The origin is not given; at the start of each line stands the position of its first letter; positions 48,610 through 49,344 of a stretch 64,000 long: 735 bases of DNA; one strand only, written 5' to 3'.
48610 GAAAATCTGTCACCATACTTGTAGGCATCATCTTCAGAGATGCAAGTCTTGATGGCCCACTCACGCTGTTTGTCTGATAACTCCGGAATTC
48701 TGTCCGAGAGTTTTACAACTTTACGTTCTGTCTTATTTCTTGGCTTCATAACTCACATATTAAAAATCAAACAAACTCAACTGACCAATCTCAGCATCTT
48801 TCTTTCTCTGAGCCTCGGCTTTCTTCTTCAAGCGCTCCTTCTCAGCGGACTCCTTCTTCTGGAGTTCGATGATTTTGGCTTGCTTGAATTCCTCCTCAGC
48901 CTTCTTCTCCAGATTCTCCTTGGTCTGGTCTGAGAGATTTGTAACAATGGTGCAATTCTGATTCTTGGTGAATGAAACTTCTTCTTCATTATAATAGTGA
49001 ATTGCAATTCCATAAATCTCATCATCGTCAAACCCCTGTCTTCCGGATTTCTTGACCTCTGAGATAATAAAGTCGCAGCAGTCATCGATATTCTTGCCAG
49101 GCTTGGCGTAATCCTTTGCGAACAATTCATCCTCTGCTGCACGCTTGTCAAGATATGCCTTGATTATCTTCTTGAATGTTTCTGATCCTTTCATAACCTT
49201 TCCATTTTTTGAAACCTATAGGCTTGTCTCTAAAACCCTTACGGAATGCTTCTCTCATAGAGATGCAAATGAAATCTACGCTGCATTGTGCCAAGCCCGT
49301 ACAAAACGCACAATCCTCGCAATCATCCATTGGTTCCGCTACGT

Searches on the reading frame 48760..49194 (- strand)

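Call 13: search_protein_families(library=phrogs, proteins=[window:48760-49194:-], max_evalue=0.00001)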
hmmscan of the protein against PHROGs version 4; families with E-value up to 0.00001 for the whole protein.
window:48760-49194:- (144 aa): 2 families
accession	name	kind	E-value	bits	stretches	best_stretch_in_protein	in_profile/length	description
phrog_7445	-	unknown function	4.3e-18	66.7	1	1-144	17-137/138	-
phrog_35860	-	unknown function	1.4e-07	32.3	1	6-143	106-254/256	-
